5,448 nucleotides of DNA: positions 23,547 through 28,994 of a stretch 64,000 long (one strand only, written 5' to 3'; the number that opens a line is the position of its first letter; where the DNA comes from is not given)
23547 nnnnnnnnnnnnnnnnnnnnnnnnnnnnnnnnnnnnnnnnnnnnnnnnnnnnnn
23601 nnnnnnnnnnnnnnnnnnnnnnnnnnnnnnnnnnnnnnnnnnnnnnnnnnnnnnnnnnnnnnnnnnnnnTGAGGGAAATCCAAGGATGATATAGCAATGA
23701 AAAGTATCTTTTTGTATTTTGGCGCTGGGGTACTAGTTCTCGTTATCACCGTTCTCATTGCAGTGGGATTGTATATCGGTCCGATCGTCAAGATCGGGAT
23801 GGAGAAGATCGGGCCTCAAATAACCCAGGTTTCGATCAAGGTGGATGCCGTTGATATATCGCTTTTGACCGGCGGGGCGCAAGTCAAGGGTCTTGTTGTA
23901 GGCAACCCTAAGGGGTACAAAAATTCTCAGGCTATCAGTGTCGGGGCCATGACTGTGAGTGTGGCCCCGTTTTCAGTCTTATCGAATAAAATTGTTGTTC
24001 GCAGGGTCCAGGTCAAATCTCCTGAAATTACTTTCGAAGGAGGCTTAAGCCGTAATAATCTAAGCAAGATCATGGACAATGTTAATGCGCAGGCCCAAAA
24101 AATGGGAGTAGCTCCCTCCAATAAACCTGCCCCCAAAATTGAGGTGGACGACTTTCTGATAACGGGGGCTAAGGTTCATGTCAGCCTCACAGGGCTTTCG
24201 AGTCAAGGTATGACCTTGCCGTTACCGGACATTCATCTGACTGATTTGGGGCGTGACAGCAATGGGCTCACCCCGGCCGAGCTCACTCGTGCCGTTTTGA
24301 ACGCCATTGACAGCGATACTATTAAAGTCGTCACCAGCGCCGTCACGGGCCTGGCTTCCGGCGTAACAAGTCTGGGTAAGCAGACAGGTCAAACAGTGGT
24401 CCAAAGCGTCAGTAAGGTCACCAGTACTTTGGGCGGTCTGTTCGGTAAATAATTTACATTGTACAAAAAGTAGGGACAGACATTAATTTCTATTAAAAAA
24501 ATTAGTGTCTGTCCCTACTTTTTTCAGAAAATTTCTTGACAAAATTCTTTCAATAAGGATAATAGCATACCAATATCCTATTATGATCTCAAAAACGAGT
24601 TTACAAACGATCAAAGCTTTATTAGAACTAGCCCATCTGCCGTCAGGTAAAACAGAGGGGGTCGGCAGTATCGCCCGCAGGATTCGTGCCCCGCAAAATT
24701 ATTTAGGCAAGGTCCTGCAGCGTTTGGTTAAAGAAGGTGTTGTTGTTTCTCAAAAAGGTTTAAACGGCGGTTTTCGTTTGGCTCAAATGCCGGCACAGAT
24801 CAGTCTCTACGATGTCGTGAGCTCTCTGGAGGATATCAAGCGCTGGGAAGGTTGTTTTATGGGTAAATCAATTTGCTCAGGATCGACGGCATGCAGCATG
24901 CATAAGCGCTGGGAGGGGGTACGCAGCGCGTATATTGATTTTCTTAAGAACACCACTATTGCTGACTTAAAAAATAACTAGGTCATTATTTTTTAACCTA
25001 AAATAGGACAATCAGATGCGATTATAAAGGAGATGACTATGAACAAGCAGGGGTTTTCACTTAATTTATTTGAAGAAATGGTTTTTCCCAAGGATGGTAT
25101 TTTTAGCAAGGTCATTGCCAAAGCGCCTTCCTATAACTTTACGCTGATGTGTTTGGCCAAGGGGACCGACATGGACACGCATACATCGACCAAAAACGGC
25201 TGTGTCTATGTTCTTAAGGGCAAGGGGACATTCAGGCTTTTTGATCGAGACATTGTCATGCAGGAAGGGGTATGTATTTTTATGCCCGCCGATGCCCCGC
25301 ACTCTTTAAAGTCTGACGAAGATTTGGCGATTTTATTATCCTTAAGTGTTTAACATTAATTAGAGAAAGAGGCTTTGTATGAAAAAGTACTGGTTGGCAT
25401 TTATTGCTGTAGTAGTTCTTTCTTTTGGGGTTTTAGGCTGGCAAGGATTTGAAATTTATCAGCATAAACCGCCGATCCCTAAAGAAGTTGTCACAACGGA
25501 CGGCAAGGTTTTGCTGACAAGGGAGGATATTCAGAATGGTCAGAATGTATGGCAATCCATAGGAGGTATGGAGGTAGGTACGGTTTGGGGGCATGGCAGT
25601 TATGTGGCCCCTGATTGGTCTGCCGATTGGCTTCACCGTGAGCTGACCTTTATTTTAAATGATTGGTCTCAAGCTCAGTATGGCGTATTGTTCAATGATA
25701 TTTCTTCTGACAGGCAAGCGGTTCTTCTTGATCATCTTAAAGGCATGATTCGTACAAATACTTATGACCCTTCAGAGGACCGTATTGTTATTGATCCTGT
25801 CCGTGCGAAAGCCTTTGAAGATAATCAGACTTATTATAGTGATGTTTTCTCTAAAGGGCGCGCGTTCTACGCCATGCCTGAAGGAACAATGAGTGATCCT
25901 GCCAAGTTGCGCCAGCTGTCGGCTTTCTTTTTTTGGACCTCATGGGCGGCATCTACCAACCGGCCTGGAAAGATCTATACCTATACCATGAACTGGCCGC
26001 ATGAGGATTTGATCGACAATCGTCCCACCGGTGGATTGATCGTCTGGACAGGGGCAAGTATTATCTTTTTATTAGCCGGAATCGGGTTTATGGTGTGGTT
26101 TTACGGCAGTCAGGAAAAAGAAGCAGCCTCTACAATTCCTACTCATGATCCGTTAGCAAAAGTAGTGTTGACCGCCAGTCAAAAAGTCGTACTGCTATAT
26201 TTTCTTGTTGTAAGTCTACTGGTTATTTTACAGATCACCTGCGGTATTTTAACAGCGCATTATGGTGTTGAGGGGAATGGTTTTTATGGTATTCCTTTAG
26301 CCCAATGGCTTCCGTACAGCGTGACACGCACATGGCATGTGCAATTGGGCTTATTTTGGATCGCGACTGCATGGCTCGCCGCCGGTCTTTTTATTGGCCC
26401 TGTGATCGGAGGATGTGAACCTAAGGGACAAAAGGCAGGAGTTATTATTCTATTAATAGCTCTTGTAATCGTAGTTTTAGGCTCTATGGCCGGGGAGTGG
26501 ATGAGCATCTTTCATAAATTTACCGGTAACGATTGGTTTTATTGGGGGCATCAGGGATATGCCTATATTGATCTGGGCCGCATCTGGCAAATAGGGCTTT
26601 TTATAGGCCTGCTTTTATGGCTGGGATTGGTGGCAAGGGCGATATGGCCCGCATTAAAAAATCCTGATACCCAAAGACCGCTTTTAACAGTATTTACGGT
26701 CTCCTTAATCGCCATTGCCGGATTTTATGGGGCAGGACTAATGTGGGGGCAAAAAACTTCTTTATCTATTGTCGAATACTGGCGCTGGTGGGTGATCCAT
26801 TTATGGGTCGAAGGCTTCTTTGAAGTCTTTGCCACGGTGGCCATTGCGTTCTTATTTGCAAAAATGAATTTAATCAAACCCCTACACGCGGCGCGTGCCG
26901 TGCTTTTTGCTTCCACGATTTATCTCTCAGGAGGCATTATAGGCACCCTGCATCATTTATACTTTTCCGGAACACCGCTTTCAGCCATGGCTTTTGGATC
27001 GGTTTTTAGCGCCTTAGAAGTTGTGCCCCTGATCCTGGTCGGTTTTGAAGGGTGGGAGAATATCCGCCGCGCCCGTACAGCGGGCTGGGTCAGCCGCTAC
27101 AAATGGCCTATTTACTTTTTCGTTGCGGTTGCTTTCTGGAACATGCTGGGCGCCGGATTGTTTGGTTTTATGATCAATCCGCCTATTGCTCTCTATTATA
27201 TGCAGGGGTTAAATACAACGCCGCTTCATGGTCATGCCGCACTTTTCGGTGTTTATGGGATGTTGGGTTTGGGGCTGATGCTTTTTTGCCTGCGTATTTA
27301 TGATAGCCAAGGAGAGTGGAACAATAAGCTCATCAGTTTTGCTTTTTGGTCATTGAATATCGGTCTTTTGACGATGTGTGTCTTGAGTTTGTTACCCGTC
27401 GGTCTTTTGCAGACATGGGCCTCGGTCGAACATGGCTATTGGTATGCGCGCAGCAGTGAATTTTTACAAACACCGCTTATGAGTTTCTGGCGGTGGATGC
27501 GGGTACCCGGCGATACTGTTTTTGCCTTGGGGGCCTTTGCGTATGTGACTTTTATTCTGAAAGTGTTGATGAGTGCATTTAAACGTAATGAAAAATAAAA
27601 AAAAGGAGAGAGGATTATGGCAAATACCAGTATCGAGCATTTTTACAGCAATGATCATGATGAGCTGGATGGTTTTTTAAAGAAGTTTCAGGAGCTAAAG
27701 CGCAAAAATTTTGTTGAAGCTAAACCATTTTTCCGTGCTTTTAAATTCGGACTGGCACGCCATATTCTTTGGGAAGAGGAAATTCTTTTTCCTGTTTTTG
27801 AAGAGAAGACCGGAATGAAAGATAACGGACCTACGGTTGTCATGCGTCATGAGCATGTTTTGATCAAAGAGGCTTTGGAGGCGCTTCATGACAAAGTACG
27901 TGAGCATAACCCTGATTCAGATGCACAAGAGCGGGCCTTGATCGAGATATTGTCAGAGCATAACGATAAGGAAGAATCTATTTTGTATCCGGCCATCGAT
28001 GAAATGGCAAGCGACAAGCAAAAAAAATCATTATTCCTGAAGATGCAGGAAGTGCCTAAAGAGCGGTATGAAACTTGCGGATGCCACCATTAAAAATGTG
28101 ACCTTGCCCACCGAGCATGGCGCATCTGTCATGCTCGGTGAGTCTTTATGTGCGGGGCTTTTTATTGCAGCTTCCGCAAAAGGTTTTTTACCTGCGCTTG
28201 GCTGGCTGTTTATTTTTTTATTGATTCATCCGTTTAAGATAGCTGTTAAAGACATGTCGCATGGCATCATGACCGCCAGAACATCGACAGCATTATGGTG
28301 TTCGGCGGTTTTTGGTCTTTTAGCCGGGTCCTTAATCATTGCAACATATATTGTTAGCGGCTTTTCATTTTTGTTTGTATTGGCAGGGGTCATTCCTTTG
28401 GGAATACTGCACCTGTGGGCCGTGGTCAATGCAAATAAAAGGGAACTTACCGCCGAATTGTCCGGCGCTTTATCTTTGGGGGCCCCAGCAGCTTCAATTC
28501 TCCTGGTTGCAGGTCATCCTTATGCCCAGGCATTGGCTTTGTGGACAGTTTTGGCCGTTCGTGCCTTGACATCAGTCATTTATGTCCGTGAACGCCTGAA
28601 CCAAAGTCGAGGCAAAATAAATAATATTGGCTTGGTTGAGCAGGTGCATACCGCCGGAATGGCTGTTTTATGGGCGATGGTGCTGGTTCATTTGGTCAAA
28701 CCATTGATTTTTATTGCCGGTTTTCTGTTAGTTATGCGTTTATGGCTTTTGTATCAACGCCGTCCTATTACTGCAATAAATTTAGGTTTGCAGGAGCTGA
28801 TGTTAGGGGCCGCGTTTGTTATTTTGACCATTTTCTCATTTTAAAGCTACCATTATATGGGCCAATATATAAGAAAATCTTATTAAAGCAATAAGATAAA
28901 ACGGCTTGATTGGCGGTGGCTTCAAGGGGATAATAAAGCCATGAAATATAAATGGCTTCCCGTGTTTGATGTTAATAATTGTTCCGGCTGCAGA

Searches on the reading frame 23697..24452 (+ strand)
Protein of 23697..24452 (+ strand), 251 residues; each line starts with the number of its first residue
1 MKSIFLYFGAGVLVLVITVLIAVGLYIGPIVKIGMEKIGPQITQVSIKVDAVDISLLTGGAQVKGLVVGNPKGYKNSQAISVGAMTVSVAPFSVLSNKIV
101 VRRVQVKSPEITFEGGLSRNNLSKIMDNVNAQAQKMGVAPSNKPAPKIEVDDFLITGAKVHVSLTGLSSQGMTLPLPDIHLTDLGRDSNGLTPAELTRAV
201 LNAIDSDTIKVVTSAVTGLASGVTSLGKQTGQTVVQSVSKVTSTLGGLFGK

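Call 50: search_protein_families(library=pfam, proteins=[window:23697-24452:+], max_evalue=0.0001)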
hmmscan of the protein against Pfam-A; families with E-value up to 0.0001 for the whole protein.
window:23697-24452:+ (251 aa): 1 family
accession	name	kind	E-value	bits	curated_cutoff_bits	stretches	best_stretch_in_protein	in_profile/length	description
PF05359.17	DUF748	-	1.5e-11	43.5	50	1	11-162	20-166/1037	Domain of Unknown Function (DUF748)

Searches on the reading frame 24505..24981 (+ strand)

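Call 50: search_protein_families(library=pfam, proteins=[window:24505-24981:+], max_evalue=0.0001)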
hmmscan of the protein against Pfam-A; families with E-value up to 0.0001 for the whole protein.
window:24505-24981:+ (158 aa): 1 family
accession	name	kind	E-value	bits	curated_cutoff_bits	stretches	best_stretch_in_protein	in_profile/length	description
PF02082.26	Rrf2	-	9.7e-28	97.4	30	1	29-157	2-131/132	Iron-dependent Transcriptional regulator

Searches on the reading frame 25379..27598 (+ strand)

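Call 50: search_protein_families(library=pfam, proteins=[window:25379-27598:+], max_evalue=0.0001)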
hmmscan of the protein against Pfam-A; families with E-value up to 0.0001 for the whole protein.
window:25379-27598:+ (739 aa): 2 families
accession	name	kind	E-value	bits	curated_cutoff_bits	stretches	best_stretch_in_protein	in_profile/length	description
PF22085.1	NorB_cytochrome_c-like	-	3.2e-67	226.8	29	1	34-208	1-181/181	Nitric oxide reductase subunit B, cytochrome c-like domain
PF00115.25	COX1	-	2.2e-57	195.3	34.8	1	269-713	1-435/436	Cytochrome C and Quinol oxidase polypeptide I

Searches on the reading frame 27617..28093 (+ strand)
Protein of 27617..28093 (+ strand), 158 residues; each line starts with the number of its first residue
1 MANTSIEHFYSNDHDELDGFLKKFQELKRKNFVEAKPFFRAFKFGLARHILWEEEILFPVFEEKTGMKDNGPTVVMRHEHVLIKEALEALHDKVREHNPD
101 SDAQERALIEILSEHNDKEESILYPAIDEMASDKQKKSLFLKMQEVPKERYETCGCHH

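Call 50: search_protein_families(library=pfam, proteins=[window:27617-28093:+], max_evalue=0.0001)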
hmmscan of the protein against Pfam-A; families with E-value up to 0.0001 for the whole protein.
window:27617-28093:+ (158 aa): 1 family
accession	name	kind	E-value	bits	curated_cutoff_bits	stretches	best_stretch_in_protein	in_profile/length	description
PF01814.28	Hemerythrin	-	9.2e-16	58.9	25.3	1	8-127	4-127/127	Hemerythrin HHE cation binding domain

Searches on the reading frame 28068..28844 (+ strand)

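Call 50: search_protein_families(library=pfam, proteins=[window:28068-28844:+], max_evalue=0.0001)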
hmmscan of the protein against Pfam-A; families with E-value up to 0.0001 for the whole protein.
window:28068-28844:+ (258 aa): 1 family
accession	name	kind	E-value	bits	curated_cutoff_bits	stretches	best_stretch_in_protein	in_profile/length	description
PF14256.11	YwiC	-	8.6e-16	58.8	25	1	13-139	1-120/126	YwiC-like protein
